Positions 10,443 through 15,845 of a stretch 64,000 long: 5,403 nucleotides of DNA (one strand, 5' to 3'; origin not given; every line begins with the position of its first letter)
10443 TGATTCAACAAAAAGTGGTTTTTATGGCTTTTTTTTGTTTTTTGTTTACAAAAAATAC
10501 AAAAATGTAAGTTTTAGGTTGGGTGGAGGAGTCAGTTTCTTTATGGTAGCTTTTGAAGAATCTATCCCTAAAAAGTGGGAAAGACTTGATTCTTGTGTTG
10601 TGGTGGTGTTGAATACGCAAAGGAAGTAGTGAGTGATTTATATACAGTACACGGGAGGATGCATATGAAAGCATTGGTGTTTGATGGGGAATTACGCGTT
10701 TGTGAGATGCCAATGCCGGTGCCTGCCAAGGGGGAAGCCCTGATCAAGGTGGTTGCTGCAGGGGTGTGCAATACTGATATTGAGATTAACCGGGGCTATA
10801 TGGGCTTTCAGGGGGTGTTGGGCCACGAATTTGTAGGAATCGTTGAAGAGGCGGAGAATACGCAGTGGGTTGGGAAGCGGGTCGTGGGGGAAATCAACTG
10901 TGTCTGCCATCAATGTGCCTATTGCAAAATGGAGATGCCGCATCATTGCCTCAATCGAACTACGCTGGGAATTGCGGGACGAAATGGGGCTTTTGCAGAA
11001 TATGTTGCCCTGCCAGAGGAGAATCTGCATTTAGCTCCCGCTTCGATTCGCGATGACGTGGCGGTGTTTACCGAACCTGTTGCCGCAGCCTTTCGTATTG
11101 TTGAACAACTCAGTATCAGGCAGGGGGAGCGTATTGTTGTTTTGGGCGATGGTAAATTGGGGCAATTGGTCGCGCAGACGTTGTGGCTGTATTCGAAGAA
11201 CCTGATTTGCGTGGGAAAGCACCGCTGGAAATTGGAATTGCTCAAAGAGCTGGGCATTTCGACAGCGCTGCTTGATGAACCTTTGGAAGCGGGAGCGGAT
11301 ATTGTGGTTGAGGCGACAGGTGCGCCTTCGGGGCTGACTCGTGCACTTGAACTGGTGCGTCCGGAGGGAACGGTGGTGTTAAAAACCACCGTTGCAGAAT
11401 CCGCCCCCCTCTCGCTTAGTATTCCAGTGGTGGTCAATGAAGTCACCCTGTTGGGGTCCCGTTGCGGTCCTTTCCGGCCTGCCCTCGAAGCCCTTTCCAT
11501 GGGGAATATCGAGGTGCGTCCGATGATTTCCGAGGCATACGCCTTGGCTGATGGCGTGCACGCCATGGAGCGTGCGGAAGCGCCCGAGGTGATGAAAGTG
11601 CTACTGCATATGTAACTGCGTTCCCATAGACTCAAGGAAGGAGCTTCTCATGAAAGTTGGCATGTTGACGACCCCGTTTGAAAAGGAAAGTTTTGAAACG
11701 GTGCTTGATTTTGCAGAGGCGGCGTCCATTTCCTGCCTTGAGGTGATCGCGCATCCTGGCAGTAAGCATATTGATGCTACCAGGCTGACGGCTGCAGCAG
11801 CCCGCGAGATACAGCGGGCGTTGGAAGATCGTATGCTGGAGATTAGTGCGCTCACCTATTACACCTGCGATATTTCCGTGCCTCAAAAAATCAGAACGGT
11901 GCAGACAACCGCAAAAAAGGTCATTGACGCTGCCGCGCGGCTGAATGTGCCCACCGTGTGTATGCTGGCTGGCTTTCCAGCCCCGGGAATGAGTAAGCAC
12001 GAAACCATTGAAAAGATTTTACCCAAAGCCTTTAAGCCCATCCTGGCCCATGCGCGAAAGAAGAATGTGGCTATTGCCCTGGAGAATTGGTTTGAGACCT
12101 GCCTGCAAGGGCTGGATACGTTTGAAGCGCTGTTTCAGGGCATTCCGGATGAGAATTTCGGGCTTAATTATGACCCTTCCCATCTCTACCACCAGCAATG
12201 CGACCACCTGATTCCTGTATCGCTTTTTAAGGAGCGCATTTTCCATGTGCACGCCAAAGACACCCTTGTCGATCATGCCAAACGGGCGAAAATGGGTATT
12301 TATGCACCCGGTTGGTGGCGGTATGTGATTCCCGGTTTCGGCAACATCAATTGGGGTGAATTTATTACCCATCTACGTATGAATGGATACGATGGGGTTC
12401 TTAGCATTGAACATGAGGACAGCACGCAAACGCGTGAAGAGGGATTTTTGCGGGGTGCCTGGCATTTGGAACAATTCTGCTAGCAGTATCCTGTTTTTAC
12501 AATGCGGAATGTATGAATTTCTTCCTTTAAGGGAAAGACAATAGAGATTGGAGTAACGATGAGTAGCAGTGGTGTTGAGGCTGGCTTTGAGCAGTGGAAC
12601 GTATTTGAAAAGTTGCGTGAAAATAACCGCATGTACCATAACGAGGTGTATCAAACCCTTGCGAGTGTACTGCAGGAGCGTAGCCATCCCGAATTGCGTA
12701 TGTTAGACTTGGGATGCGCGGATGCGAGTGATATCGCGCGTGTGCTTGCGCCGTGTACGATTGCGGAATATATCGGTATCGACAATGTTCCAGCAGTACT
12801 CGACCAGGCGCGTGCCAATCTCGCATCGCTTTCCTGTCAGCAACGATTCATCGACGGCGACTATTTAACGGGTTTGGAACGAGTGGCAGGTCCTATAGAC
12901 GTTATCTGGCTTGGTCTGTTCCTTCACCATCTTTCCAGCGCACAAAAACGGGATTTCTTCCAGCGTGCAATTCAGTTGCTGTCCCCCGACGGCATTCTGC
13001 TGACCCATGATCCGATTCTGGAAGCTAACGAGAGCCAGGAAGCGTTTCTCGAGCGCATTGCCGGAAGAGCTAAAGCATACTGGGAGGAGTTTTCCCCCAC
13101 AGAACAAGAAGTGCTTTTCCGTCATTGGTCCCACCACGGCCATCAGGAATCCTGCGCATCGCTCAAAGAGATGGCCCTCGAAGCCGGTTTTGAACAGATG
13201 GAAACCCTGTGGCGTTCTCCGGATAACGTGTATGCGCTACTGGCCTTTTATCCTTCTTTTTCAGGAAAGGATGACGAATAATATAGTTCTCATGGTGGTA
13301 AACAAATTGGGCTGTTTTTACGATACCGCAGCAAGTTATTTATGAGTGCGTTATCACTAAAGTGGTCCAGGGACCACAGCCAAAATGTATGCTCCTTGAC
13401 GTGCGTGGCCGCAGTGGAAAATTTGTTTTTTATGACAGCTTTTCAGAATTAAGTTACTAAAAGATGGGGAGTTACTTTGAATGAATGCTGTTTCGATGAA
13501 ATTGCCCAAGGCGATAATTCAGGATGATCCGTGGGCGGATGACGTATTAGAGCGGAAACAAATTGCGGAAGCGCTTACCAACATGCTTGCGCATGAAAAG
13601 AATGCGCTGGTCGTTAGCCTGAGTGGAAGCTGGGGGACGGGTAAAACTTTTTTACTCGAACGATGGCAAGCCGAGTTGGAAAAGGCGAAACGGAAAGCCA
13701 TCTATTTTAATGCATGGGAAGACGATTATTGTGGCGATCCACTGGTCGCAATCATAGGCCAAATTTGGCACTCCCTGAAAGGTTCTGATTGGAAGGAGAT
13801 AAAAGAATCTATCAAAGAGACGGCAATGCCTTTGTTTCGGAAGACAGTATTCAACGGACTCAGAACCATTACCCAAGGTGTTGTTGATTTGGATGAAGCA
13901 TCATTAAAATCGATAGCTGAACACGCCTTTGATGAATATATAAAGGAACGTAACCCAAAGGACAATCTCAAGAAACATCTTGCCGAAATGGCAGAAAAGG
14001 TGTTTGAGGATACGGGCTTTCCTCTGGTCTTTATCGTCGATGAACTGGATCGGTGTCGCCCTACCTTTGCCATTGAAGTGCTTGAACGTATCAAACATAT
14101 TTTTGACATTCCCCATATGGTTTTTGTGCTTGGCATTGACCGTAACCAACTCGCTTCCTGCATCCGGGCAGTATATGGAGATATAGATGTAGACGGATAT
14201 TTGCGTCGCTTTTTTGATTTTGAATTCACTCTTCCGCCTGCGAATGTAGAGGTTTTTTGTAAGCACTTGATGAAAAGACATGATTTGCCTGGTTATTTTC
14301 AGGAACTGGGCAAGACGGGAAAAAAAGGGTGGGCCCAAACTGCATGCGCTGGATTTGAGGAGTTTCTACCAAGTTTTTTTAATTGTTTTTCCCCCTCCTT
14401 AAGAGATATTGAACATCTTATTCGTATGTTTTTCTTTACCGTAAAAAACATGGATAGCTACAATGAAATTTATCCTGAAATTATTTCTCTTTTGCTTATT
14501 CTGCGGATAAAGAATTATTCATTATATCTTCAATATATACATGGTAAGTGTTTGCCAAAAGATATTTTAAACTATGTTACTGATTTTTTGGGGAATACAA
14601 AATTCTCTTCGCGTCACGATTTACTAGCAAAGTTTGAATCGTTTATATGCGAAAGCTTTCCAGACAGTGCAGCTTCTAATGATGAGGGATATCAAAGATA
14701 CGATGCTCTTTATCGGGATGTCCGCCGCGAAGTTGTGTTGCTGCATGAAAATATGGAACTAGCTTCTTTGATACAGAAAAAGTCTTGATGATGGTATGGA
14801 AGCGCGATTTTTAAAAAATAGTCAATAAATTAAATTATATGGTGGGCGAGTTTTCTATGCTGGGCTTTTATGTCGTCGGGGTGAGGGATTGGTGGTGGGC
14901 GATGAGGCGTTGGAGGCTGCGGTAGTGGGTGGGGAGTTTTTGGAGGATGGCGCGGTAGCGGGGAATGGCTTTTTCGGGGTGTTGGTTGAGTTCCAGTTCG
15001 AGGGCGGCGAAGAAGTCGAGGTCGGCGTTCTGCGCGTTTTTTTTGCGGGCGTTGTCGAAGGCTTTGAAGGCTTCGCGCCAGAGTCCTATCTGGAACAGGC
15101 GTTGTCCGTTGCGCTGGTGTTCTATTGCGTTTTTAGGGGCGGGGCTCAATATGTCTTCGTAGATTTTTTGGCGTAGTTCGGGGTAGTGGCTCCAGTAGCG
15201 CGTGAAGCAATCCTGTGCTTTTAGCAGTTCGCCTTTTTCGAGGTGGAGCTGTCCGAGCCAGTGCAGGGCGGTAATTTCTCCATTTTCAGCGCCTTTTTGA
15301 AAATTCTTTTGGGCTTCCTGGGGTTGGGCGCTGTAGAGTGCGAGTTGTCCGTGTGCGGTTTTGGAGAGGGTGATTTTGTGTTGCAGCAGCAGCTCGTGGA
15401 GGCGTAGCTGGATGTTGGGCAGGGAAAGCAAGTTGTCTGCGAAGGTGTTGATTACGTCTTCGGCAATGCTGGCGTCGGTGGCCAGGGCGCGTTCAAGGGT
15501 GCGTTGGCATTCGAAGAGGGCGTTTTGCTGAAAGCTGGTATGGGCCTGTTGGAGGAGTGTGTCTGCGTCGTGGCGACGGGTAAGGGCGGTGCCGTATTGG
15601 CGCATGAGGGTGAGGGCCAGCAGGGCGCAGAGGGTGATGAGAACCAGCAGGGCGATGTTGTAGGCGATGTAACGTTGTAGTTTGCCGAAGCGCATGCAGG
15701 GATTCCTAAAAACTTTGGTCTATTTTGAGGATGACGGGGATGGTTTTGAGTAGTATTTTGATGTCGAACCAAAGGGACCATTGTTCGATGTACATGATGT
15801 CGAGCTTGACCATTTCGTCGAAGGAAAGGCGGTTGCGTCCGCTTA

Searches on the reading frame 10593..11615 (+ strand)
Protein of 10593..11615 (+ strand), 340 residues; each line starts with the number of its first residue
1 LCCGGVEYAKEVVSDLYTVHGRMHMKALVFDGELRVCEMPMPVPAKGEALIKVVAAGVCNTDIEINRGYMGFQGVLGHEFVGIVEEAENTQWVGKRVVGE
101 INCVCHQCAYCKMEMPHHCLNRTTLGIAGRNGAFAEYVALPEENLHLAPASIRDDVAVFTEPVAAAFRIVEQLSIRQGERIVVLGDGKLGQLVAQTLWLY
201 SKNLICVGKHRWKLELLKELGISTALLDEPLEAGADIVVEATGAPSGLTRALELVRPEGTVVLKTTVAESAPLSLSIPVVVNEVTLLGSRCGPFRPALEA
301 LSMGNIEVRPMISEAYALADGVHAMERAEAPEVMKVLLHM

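Call 89: search_protein_families(library=pfam, proteins=[window:10593-11615:+], max_evalue=0.00001)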
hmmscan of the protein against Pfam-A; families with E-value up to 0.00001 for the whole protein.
window:10593-11615:+ (340 aa): 3 families
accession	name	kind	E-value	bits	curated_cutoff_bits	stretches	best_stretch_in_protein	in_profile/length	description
PF08240.17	ADH_N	-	8.4e-23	81.1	23.5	1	46-149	2-103/104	Alcohol dehydrogenase GroES-like domain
PF00107.32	ADH_zinc_N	-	3.5e-09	37.1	31.8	1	190-293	3-116/129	Zinc-binding dehydrogenase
PF16912.11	Glu_dehyd_C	-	7.1e-07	29.4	34.9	1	156-273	3-137/211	Glucose dehydrogenase C-terminus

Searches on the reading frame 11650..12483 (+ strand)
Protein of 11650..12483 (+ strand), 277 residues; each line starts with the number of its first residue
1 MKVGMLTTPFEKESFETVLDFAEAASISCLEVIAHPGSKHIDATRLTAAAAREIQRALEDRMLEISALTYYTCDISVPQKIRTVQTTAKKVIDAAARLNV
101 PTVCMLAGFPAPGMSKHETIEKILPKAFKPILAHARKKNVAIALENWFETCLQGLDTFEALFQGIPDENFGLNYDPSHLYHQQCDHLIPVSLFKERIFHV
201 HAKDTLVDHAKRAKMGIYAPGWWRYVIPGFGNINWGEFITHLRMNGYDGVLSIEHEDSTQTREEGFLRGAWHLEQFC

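Call 89: search_protein_families(library=pfam, proteins=[window:11650-12483:+], max_evalue=0.00001)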
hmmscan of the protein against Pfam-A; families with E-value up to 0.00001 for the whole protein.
window:11650-12483:+ (277 aa): 1 family
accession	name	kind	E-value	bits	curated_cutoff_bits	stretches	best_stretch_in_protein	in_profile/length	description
PF01261.30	AP_endonuc_2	-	6.8e-35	121.4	31.1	1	20-270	2-243/249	Xylose isomerase-like TIM barrel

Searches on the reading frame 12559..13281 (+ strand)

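Call 89: search_protein_families(library=pfam, proteins=[window:12559-13281:+], max_evalue=0.00001)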
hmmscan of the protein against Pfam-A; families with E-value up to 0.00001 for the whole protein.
window:12559-13281:+ (240 aa): 6 families
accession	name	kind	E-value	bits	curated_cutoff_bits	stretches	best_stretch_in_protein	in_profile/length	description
PF13649.12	Methyltransf_25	-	1.2e-11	45.6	27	1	49-145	2-97/97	Methyltransferase domain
PF08242.18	Methyltransf_12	-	3.7e-11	44.1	30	1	49-147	1-98/98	Methyltransferase domain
PF13847.12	Methyltransf_31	-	3.2e-10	40.3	27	1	43-172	2-127/145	Methyltransferase domain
PF13489.12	Methyltransf_23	-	5.3e-08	33.2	27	1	38-212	13-160/164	Methyltransferase domain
PF08241.18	Methyltransf_11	-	9.7e-08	33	21.2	1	49-148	1-94/95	Methyltransferase domain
PF10017.15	Methyltransf_33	-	6.2e-06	25.9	23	0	42-153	60-180/304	Histidine-specific methyltransferase, SAM-dependent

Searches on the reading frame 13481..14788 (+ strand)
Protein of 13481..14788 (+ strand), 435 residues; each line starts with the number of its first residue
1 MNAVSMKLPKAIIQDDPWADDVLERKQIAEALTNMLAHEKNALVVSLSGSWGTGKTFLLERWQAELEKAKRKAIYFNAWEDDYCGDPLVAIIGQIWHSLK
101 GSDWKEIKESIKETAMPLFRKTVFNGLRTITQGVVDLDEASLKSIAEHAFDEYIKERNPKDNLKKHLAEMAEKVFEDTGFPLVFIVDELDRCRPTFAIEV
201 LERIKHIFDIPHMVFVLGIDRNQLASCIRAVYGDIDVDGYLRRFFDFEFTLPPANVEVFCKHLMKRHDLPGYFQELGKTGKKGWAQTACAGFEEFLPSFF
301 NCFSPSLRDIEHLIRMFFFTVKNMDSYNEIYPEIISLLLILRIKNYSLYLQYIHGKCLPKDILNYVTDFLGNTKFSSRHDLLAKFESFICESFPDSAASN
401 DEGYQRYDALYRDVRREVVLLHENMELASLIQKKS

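Call 89: search_protein_families(library=pfam, proteins=[window:13481-14788:+], max_evalue=0.00001)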
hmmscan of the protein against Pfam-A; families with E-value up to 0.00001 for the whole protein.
window:13481-14788:+ (435 aa): 3 families
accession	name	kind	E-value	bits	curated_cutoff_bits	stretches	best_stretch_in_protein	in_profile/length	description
PF07693.20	KAP_NTPase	-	1e-38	133.7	20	1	25-272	1-244/293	KAP family P-loop domain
PF13401.12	AAA_22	-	4.8e-08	33.8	27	0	41-210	4-110/130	AAA domain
PF13191.12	AAA_16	-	2.7e-06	28.4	32.6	1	25-194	9-146/167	AAA ATPase domain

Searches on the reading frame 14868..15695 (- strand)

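Call 90: search_protein_families(library=pfam, proteins=[window:14868-15695:-], max_evalue=0.00001)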
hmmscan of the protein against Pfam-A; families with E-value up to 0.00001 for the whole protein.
window:14868-15695:- (275 aa): 1 family
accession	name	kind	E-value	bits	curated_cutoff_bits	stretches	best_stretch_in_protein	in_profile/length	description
PF13432.12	TPR_16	-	6.9e-06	26.9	32.7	0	197-255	4-62/65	Tetratricopeptide repeat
